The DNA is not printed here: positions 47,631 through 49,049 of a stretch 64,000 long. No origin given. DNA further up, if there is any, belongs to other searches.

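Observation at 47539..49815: Mobile RimK-like ATP-grasp operon parked immediately behind rpsF-rpsR-rplI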

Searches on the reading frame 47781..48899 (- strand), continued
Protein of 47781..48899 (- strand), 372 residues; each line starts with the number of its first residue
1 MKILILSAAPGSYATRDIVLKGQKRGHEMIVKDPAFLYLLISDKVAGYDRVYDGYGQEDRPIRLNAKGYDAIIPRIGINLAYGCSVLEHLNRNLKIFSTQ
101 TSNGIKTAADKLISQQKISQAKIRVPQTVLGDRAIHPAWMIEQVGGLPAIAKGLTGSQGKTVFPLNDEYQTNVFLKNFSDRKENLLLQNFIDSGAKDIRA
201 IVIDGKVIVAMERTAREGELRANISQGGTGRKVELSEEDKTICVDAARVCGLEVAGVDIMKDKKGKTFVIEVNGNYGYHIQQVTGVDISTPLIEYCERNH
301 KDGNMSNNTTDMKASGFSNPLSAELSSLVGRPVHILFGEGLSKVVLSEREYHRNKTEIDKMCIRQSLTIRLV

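Call 94: search_protein_families(library=pfam, proteins=[L008:1883-3220:-, L008:1597-1851:-, L008:3525-3722:-, L008:1021-1335:+, L105:3480-3746:+, L105:983-1171:+, L014:9740-9985:+, L105:2512-3471:+], max_evalue=0.01)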
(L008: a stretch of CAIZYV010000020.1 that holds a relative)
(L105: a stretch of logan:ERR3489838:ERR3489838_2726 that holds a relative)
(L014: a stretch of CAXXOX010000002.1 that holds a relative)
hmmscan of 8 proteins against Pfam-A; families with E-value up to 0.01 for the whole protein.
L008:1883-3220:- (445 aa): 2 families
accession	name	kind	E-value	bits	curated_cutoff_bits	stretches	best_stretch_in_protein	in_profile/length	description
PF01446.23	Rep_1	-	7.6e-14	52.2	33.2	1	139-388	13-223/253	Replication protein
PF23343.2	REP_ORF2-G2P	-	0.0037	18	27.8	1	172-264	3-85/99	Replication-associated protein ORF2/G2P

L008:1597-1851:- (84 aa): 0 families

L008:3525-3722:- (65 aa): 0 families

L008:1021-1335:+ (104 aa): 0 families

L105:3480-3746:+ (88 aa): 3 families
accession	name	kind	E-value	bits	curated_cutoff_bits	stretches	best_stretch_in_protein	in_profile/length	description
PF19807.5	DUF6290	-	0.00037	21.1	27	1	33-67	7-41/72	Family of unknown function (DUF6290)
PF21432.3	56B_RHH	-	0.00038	20.8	27.2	1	45-66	10-31/32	56B-like, Ribbon-helix-helix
PF21983.2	NikA-like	-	0.0087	16.6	27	0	24-73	1-50/72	Mobilization protein NikA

L105:983-1171:+ (62 aa): 1 family
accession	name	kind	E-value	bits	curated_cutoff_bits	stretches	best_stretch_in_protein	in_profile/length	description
PF01402.27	RHH_1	-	0.0012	19.1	20.5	1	32-52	13-33/39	Ribbon-helix-helix protein, copG family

L014:9740-9985:+ (81 aa): 0 families

L105:2512-3471:+ (319 aa): 2 families
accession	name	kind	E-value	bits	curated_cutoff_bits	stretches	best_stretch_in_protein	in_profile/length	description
PF01446.23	Rep_1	-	1.1e-18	68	33.2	1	84-181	7-112/253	Replication protein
PF23343.2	REP_ORF2-G2P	-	0.0088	16.8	27.8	0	118-225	2-97/99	Replication-associated protein ORF2/G2P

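Call 98: fold_search(model_id=the predicted structure, library=pdb)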
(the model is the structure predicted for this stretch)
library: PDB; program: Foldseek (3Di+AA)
matches with E <= 10: 1282; with E <= 0.001: 623
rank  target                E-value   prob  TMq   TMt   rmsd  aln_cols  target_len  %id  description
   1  7qyr_E                5.5e-29  1.00  0.73  0.94   1.9       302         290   37  Crystal structure of RimK from Pseudomonas aeruginosa PAO1 (released 2022-10-05)
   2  7qyr_D                1.2e-28  1.00  0.74  0.93   2.0       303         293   37  Crystal structure of RimK from Pseudomonas aeruginosa PAO1 (released 2022-10-05)
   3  7qys_L                1.4e-28  1.00  0.74  0.92   1.8       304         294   34  Crystal structure of RimK from Pseudomonas syringae DC3000 (released 2022-10-05)
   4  7qyr_A                1.9e-28  1.00  0.74  0.93   1.9       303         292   37  Crystal structure of RimK from Pseudomonas aeruginosa PAO1 (released 2022-10-05)
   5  7qys_E                2.6e-28  1.00  0.74  0.93   1.8       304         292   34  Crystal structure of RimK from Pseudomonas syringae DC3000 (released 2022-10-05)
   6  7qys_D                3.0e-28  1.00  0.73  0.93   1.8       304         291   34  Crystal structure of RimK from Pseudomonas syringae DC3000 (released 2022-10-05)
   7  7qys_A                3.2e-28  1.00  0.73  0.93   1.9       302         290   34  Crystal structure of RimK from Pseudomonas syringae DC3000 (released 2022-10-05)
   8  7qyr_G                4.8e-28  1.00  0.72  0.93   2.0       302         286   36  Crystal structure of RimK from Pseudomonas aeruginosa PAO1 (released 2022-10-05)
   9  7qyr_C                9.0e-28  1.00  0.72  0.94   2.0       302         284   36  Crystal structure of RimK from Pseudomonas aeruginosa PAO1 (released 2022-10-05)
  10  5zct_C                1.0e-27  1.00  0.74  0.94   1.8       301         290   31  The crystal structure of the poly-alpha-L-glutamate peptides synthetase RimK at 2.05 angstrom resolution. (released 2018-07-25)
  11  7qyr_B                1.2e-27  1.00  0.73  0.93   1.9       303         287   36  Crystal structure of RimK from Pseudomonas aeruginosa PAO1 (released 2022-10-05)
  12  5zct_A                1.4e-27  1.00  0.73  0.92   2.0       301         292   30  The crystal structure of the poly-alpha-L-glutamate peptides synthetase RimK at 2.05 angstrom resolution. (released 2018-07-25)
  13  7qys_J                2.8e-27  1.00  0.72  0.93   2.0       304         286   34  Crystal structure of RimK from Pseudomonas syringae DC3000 (released 2022-10-05)
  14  5zk6                  6.7e-27  1.00  0.73  0.93   2.1       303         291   30  Crystal structure of RimK complexed with RpsF (released 2019-03-27)
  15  7qys_H                8.9e-27  1.00  0.71  0.93   1.8       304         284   33  Crystal structure of RimK from Pseudomonas syringae DC3000 (released 2022-10-05)
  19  7qyr_F                2.0e-26  1.00  0.70  0.93   1.9       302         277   35  Crystal structure of RimK from Pseudomonas aeruginosa PAO1 (released 2022-10-05)
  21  7qyr_H                3.7e-26  1.00  0.70  0.93   2.0       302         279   35  Crystal structure of RimK from Pseudomonas aeruginosa PAO1 (released 2022-10-05)
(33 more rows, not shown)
